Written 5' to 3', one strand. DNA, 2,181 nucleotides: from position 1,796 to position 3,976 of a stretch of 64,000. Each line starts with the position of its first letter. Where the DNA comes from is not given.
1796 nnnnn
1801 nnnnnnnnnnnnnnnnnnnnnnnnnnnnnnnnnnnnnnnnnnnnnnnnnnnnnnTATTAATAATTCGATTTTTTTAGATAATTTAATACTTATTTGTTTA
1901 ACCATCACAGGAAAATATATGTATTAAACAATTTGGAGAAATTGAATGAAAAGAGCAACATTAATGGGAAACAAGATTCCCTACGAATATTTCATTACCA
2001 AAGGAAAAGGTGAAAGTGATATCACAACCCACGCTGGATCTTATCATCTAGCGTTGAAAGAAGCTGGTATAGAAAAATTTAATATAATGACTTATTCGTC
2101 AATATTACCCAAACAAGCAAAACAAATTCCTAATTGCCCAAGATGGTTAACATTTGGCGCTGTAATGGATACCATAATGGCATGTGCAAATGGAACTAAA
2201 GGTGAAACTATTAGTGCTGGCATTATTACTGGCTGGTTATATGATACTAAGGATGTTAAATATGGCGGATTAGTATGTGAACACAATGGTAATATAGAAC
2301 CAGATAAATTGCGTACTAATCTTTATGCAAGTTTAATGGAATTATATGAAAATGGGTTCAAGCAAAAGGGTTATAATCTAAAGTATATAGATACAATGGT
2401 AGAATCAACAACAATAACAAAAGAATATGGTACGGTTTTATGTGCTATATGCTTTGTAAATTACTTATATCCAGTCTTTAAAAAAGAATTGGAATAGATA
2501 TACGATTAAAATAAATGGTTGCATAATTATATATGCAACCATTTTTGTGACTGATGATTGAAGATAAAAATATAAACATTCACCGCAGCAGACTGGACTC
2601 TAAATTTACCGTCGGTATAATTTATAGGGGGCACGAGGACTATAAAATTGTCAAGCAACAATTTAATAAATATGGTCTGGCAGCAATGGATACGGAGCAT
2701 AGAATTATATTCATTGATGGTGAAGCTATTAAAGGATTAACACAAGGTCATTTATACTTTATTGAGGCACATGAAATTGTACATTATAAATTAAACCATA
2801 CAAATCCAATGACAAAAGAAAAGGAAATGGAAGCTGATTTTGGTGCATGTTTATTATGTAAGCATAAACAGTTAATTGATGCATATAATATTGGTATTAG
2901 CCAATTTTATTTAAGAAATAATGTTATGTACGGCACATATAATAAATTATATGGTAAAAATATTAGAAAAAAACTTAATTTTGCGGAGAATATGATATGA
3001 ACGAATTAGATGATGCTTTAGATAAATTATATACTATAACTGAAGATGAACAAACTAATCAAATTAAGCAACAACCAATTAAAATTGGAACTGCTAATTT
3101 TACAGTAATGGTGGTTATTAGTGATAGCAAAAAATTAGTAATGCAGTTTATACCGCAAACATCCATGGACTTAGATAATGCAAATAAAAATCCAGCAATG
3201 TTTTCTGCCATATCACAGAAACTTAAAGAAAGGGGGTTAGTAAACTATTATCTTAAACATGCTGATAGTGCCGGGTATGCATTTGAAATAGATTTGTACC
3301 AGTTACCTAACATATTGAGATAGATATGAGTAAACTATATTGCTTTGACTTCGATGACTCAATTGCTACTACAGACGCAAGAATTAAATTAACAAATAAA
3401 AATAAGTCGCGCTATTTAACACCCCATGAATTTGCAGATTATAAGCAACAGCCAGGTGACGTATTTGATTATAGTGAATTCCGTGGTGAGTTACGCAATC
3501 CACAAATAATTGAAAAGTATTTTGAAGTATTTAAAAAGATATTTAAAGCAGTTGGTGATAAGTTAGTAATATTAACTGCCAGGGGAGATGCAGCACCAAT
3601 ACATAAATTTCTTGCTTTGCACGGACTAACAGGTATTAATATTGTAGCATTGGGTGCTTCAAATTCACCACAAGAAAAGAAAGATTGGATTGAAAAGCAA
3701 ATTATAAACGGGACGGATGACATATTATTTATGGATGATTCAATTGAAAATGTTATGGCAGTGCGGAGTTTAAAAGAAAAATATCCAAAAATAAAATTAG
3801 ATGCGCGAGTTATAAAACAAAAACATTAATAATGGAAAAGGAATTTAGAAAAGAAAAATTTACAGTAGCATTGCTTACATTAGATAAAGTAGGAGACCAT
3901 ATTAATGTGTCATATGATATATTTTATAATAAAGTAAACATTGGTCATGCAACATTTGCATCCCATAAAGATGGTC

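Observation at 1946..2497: Phage-encoded pyruvoyl-dependent arginine decarboxylase-like gene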

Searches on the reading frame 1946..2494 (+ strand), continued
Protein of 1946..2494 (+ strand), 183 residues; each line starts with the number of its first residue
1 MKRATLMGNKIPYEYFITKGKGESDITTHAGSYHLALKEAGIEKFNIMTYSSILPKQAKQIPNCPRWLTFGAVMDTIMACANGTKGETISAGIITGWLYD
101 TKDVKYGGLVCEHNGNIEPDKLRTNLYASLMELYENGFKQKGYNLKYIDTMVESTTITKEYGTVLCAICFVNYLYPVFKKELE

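Call 37: search_protein_families(library=pfam, proteins=[L001:5740-7152:-, L001:7241-7924:+, L001:8001-8525:+, L001:8640-8954:+, L001:9318-9665:+, L001:9700-10122:+, L001:10122-10997:-, L001:11899-13062:-, L001:4523-5131:-, L001:2759-3511:-], max_evalue=0.001)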
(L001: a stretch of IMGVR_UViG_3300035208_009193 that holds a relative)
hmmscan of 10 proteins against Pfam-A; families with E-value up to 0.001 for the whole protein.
L001:5740-7152:- (470 aa): 0 families

L001:7241-7924:+ (228 aa): 0 families

L001:8001-8525:+ (175 aa): 1 family
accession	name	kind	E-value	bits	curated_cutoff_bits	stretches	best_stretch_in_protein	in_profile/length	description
PF01862.21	PvlArgDC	-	4.7e-28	98.5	22.7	1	11-167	1-160/161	Pyruvoyl-dependent arginine decarboxylase (PvlArgDC)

L001:8640-8954:+ (105 aa): 0 families

L001:9318-9665:+ (116 aa): 0 families

L001:9700-10122:+ (141 aa): 0 families

L001:10122-10997:- (291 aa): 0 families

L001:11899-13062:- (387 aa): 0 families

L001:4523-5131:- (202 aa): 0 families

L001:2759-3511:- (250 aa): 0 families

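Call 40: find_related_loci(query=A1, collection=viral_contigs, flank=6000)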
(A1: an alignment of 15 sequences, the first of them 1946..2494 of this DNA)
Query A1 (183 aa) in viral_contigs; peptide patterns used: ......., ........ (x = any residue, [..] = any of these).
51 stretches matched a pattern; 11 encode a relative of the query (tblastn E <= 1e-3); 11 distinct loci.
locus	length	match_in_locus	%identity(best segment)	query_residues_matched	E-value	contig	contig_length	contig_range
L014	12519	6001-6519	57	1-176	8e-63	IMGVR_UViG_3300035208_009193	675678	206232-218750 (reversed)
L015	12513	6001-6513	51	6-178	1e-52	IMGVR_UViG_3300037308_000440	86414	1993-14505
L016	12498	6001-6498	48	9-175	4e-49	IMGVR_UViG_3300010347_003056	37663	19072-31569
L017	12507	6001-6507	45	6-177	7e-47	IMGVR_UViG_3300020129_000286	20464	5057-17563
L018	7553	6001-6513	46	3-173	1e-42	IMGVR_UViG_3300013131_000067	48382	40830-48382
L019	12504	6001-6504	43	10-174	4e-42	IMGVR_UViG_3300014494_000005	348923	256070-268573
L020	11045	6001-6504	43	10-174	4e-42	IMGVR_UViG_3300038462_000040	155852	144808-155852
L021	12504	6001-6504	43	10-174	4e-42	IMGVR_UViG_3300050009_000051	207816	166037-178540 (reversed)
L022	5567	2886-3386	41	10-173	3e-34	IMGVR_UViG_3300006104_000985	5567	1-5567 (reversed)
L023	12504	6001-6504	43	10-174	4e-42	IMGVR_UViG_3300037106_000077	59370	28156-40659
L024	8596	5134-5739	30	7-173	6e-21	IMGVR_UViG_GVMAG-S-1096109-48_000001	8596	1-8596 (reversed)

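Call 56: predict_structure(alignment_id=A2)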
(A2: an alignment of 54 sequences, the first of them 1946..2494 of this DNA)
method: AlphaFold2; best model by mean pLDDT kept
length: 183 residues; sequences in the alignment: 54
mean_pLDDT: 93.4   pTM: 0.87
mean pLDDT of the five models: 93.4, 93.1, 89.4, 85.3, 81.1
residues with pLDDT >= 90: 156; 70-90: 17; 50-70: 8; < 50: 2
segments of 3 or more residues with pLDDT < 50: none
pLDDT, mean of each block of 10 residues (from residue 1): 72 97 86 96 95 93 95 96 97 98 97 97 98 97 98 98 98 83 54
secondary structure, 60 per line:
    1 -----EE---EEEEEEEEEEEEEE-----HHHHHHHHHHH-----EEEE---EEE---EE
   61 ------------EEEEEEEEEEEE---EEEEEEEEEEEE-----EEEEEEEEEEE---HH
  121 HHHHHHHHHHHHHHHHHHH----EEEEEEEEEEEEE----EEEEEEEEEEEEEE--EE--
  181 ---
elements in order: E11-24 H30-40 E46-49 E53-55 E73-84 E88-99 E105-115 H119-139 E144-156 E161-174
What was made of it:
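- On Pfam PF01862 (PvlArgDC superfamily): AF2 pLDDT 93.4, pTM 0.87 (call 56).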

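Call 59: find_encoding_contigs(protein=P0106, flank=10000, max_places=2)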
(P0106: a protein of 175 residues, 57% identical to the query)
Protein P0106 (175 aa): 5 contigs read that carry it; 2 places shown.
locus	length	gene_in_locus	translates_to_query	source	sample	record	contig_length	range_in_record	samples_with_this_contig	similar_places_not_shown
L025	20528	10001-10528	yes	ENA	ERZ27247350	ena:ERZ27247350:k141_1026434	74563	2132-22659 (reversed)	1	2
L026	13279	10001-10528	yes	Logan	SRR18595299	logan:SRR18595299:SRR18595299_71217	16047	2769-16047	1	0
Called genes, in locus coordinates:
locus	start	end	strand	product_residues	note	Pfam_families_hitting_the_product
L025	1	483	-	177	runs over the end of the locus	PF13563:2_5_RNA_ligase2, PF23474:Acb1 (weak)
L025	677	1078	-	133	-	PF04266:ASCH (weak)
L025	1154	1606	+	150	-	-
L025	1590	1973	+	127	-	-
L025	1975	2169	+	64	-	-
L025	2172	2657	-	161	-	-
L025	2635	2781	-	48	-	-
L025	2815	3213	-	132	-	-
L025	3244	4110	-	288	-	-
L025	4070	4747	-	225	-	-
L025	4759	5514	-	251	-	PF26809:Phage_T4_gp13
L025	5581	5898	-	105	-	-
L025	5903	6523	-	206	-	-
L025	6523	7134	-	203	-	-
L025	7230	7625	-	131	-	-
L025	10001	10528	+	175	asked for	PF01862:PvlArgDC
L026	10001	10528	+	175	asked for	PF01862:PvlArgDC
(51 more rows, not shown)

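Call 61: fold_search(model_id=the predicted structure, library=pdb)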
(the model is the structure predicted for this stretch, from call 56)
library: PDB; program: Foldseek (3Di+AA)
matches with E <= 10: 1015; with E <= 0.001: 12
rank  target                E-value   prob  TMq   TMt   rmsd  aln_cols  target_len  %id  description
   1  1n2m_A                6.4e-14  1.00  0.72  0.82   2.8       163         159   25  The S53A Proenzyme Structure of Methanococcus jannaschii. (released 2003-03-25)
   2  1n2m_B                1.5e-13  1.00  0.71  0.81   2.7       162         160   25  The S53A Proenzyme Structure of Methanococcus jannaschii. (released 2003-03-25)
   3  1n2m_F                1.8e-13  1.00  0.71  0.84   2.7       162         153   25  The S53A Proenzyme Structure of Methanococcus jannaschii. (released 2003-03-25)
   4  1n2m_D                2.3e-13  1.00  0.71  0.83   2.8       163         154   25  The S53A Proenzyme Structure of Methanococcus jannaschii. (released 2003-03-25)
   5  2qqd_F                2.9e-13  1.00  0.70  0.83   2.8       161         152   25  N47A mutant of Pyruvoyl-dependent Arginine Decarboxylase from Methanococcus jannashii (released 2008-03-18)
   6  2qqd_H                3.1e-13  1.00  0.72  0.84   2.7       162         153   26  N47A mutant of Pyruvoyl-dependent Arginine Decarboxylase from Methanococcus jannashii (released 2008-03-18)
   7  1n2m_C                4.3e-13  1.00  0.71  0.79   2.8       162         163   25  The S53A Proenzyme Structure of Methanococcus jannaschii. (released 2003-03-25)
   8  2qqd_C                5.4e-13  1.00  0.71  0.80   2.8       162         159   25  N47A mutant of Pyruvoyl-dependent Arginine Decarboxylase from Methanococcus jannashii (released 2008-03-18)
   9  1n2m_E                7.9e-13  1.00  0.71  0.80   2.7       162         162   25  The S53A Proenzyme Structure of Methanococcus jannaschii. (released 2003-03-25)
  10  2qqc_B                9.1e-06  1.00  0.50  0.78   2.9       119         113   22  E109Q mutant of Pyruvoyl-dependent Arginine Decarboxylase from Methanococcus jannashii (released 2008-03-18)
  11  2qqd_B                9.1e-06  1.00  0.50  0.78   2.9       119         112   23  N47A mutant of Pyruvoyl-dependent Arginine Decarboxylase from Methanococcus jannashii (released 2008-03-18)
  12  1mt1_B                1.1e-05  1.00  0.51  0.78   2.9       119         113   23  The Crystal Structure of Pyruvoyl-dependent Arginine Decarboxylase from Methanococcus jannaschii (released 2003-03-25)
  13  4d6w_A                6.2e-02  0.07  0.14  0.08  31.0       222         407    8  Crystal Structure of the low pH conformation of Chandipura Virus glycoprotein G ectodomain (released 2015-03-04)
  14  1d4v_B                7.7e-02  0.06  0.10  0.11  19.3       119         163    7  Crystal structure of trail-DR5 complex (released 1999-11-01)
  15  1umh                  1.1e-01  0.10  0.13  0.13  18.6       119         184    5  Structural basis of sugar-recognizing ubiquitin ligase (released 2004-04-06)
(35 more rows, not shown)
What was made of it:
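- On Pfam PF01862 (PvlArgDC superfamily): In Foldseek against the PDB, all 12 hits with E<=0.001 are MjPvlArgDC chains, and nothing else is significant (call 61).
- Closest known: Methanocaldococcus jannaschii PdaD. Same: Same Pfam family and same fold (TM 0.72/0.82, rmsd 2.8 A over about 162 columns; call 61).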

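Call 67: find_related_loci(query=A1, collection=genome_contigs, flank=3000)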
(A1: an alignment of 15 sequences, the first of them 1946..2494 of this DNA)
Query A1 (183 aa) in genome_contigs; peptide patterns used: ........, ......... (x = any residue, [..] = any of these).
353 stretches matched a pattern; 328 encode a relative of the query (tblastn E <= 1e-3); the best 80 are kept; 80 distinct loci.
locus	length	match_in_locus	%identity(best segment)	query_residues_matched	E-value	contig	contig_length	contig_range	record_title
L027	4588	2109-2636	61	3-179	4e-66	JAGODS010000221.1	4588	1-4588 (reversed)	MAG: Bacteroidales bacterium isolate Go_SlDig_bin_220 Go_SlDig_65514_length_4588_cov_3.877830, whole genome shotgun sequ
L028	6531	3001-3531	59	2-179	2e-65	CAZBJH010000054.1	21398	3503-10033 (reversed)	MAG TPA_asm: uncultured Bacteroidales bacterium isolate binchicken_co228_355 genome assembly, contig: NODE_3299_length_2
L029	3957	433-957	62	3-178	6e-65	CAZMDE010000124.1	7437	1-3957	MAG TPA_asm: uncultured Bacteroidales bacterium isolate SRP272421_co2_298 genome assembly, contig: NODE_39255_length_743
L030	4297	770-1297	56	2-178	3e-64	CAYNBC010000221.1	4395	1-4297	MAG TPA_asm: uncultured Sphingobacteriales bacterium isolate SRP162660_co2_220 genome assembly, contig: NODE_18534_lengt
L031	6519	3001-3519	61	3-176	6e-64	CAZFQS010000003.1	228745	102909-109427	MAG TPA_asm: uncultured Bacteroidales bacterium isolate binchicken_co100_434 genome assembly, contig: NODE_22_length_228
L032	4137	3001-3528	61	1-177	5e-64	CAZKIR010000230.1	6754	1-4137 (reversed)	MAG TPA_asm: uncultured Bacteroidales bacterium isolate SRP141376_co1_388 genome assembly, contig: NODE_19110_length_675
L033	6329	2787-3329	58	2-183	2e-63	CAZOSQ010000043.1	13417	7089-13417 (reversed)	MAG TPA_asm: uncultured Bacteroidales bacterium isolate SRP252850_co1_121 genome assembly, contig: NODE_8683_length_1341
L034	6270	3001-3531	59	1-178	2e-63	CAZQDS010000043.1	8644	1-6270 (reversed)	MAG TPA_asm: uncultured Methanosarcinales archaeon isolate SRP173033_co2_62 genome assembly, contig: NODE_4845_length_86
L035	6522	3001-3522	60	3-177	2e-62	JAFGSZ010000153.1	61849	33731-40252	MAG: Bacteroidales bacterium isolate Zod_Metabat.943 k87_14660761, whole genome shotgun sequence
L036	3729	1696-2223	58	3-179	3e-62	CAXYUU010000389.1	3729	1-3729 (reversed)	MAG: uncultured Acetobacteroides sp. isolate ERR13598979_concoct_48 genome assembly, contig: ERZ24879090.7434, whole gen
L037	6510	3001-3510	61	6-176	4e-62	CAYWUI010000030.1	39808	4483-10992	MAG TPA_asm: uncultured Bacteroidales bacterium isolate binchicken_co34_333 genome assembly, contig: NODE_1373_length_39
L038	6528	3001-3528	56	2-178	1e-61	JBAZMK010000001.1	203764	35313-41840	MAG: Candidatus Pacearchaeota archaeon isolate SO_2017_LW4_40 scaffold_205_c1_LW137-91_2017, whole genome shotgun sequen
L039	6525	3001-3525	60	2-177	2e-61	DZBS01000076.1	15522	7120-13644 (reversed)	MAG TPA_asm: Draconibacterium orientale isolate SulCav_PC08_66_30_11 SulCav_PC08-66_3098_length_15522_cov_5.640460, whol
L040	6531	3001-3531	58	1-178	7e-62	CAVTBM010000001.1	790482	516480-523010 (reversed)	MAG: uncultured Bacteroidales bacterium isolate MFD02416.bin.1.410 genome assembly, contig: contig_10688, whole genome s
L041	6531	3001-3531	57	1-178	2e-61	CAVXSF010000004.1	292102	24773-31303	MAG: uncultured Bacteroidales bacterium isolate MFD02923.bin.1.92 genome assembly, contig: contig_17072, whole genome sh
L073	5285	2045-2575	55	1-178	2e-59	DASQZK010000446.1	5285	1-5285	MAG TPA_asm: Bacteroidales bacterium isolate SMAG_U11090 k141_170884, whole genome shotgun sequence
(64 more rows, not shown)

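Call 79: search_protein_families(library=pfam, alignment_id=A4, max_evalue=0.0001)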
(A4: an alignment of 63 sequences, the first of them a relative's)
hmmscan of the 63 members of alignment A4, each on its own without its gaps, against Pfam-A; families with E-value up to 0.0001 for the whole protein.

A. member 1, L015:59-505:+ (149 aa): 0 families

B. families by the number of members that match (of 63 scanned): 33 families (the first 25 are shown)
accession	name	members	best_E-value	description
PF12850.12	Metallophos_2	3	2.5e-27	Calcineurin-like phosphoesterase superfamily domain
PF00149.33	Metallophos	3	1.7e-06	Calcineurin-like phosphoesterase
PF02195.25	ParB_N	2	1.4e-15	ParB N-terminal domain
PF01507.26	PAPS_reduct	2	9.7e-15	Phosphoadenosine phosphosulfate reductase domain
PF08242.18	Methyltransf_12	2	3.4e-09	Methyltransferase domain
PF13649.12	Methyltransf_25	2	3.9e-08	Methyltransferase domain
PF08241.18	Methyltransf_11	2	2.5e-06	Methyltransferase domain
PF00303.24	Thymidylat_synt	1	1.9e-49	Thymidylate synthase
PF04002.20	RadC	1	9.8e-40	RadC-like JAB domain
PF06067.16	DUF932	1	1.8e-37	Domain of unknown function (DUF932)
PF00773.25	RNB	1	4.9e-31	RNB domain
PF21189.3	PHA02142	1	3.8e-27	PHA02142 OB-fold domain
PF02945.21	Endonuclease_7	1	1.2e-23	Recombination endonuclease VII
PF00542.24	Ribosomal_L12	1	7.5e-21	Ribosomal protein L7/L12 C-terminal domain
PF03013.19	Pyr_excise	1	1.4e-16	Pyrimidine dimer DNA glycosylase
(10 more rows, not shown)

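Call 82: search_protein_families(library=ncbifam, proteins=[P0029, P0073, P0085, P0095, P0083, P0106, P0108], max_evalue=0.001)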
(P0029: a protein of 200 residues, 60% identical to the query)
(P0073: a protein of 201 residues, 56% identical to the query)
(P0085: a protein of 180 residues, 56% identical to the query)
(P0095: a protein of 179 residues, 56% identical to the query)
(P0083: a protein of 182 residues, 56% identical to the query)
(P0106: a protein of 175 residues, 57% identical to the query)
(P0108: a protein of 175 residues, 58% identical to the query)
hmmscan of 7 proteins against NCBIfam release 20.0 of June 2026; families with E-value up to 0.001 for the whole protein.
P0029 (200 aa): 2 families
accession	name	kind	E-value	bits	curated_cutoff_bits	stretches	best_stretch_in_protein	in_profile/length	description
TIGR00286.1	TIGR00286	equivalog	7.3e-13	48.5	106.95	1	30-188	2-150/152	pyruvoyl-dependent arginine decarboxylase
NF009064.0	PRK12398.1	equivalog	7.1e-11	42.4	207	1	29-188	5-163/165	pyruvoyl-dependent arginine decarboxylase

P0073 (201 aa): 2 families
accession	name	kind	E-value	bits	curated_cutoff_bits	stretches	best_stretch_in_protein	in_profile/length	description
TIGR00286.1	TIGR00286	equivalog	6.9e-12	45.3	106.95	1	30-188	2-150/152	pyruvoyl-dependent arginine decarboxylase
NF009064.0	PRK12398.1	equivalog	6.1e-08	32.8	207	1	29-188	5-163/165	pyruvoyl-dependent arginine decarboxylase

P0085 (180 aa): 2 families
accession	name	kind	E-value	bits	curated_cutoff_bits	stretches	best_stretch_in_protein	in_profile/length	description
TIGR00286.1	TIGR00286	equivalog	3e-12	46.5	106.95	1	11-120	2-105/152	pyruvoyl-dependent arginine decarboxylase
NF009064.0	PRK12398.1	equivalog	3.5e-12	46.6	207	1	10-120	5-113/165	pyruvoyl-dependent arginine decarboxylase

P0095 (179 aa): 2 families
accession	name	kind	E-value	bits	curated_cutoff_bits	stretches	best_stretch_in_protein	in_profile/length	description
TIGR00286.1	TIGR00286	equivalog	5.1e-12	45.8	106.95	1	12-140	2-124/152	pyruvoyl-dependent arginine decarboxylase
NF009064.0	PRK12398.1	equivalog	8.5e-12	45.4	207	1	12-171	6-164/165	pyruvoyl-dependent arginine decarboxylase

P0083 (182 aa): 2 families
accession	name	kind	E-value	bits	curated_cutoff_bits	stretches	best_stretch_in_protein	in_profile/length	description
TIGR00286.1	TIGR00286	equivalog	3.4e-10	39.8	106.95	1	10-165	2-147/152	pyruvoyl-dependent arginine decarboxylase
NF009064.0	PRK12398.1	equivalog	1.1e-09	38.5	207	1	9-161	5-155/165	pyruvoyl-dependent arginine decarboxylase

P0106 (175 aa): 2 families
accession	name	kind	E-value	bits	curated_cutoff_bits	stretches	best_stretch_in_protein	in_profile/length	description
TIGR00286.1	TIGR00286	equivalog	7.6e-15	55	106.95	1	11-151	2-135/152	pyruvoyl-dependent arginine decarboxylase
NF009064.0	PRK12398.1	equivalog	4.4e-13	49.5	207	1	11-164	6-159/165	pyruvoyl-dependent arginine decarboxylase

P0108 (175 aa): 2 families
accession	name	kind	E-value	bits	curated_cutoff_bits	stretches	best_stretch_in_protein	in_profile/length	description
TIGR00286.1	TIGR00286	equivalog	2.5e-17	63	106.95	1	10-168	2-151/152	pyruvoyl-dependent arginine decarboxylase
NF009064.0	PRK12398.1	equivalog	6.8e-12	45.7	207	1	9-168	5-164/165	pyruvoyl-dependent arginine decarboxylase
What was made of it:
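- On Archaeal PdaD equivalog (NCBIfam TIGR00286 / NF009064): Seven other clade members, six cellular and one viral (P0106), also fail at 33-63 bits (call 82).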

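Call 85: search_dna_similar(query=L019:5989-6522:+, collection=phages, mode=protein, max_evalue=0.01, max_rows=10)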
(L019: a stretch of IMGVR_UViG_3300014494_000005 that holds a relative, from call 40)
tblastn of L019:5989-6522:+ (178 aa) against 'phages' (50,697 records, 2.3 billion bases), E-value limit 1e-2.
No match.

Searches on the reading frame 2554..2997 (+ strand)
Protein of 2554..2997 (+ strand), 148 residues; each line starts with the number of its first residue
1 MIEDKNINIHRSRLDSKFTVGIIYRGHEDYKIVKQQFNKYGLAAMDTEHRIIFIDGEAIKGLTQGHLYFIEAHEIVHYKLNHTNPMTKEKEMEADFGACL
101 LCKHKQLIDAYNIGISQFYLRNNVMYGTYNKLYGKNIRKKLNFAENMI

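Call 3: search_protein_families(library=pfam, proteins=[window:2554-2997:+], max_evalue=0.01)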
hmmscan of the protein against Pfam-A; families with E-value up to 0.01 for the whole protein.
window:2554-2997:+ (148 aa): 0 families

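Call 5: search_protein_families(library=phrogs, proteins=[window:2554-2997:+], max_evalue=0.001)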
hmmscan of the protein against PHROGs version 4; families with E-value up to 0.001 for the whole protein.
window:2554-2997:+ (148 aa): 2 families
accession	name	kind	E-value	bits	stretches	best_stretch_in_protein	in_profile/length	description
phrog_87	-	other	0.00023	22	1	28-118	50-146/227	metallo-protease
phrog_1314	-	DNA, RNA and nucleotide metabolism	0.00062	20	1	42-89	46-93/394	HNH endonuclease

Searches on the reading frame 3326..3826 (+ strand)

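Call 3: search_protein_families(library=pfam, proteins=[window:3326-3826:+], max_evalue=0.01)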
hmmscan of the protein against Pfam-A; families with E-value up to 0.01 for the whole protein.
window:3326-3826:+ (167 aa): 0 families

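Call 5: search_protein_families(library=phrogs, proteins=[window:3326-3826:+], max_evalue=0.001)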
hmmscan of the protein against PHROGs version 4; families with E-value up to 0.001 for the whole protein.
window:3326-3826:+ (167 aa): 1 family
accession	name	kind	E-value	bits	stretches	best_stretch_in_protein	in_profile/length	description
phrog_415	-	other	7.7e-08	33.3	1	1-149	20-157/218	polynucleotide kinase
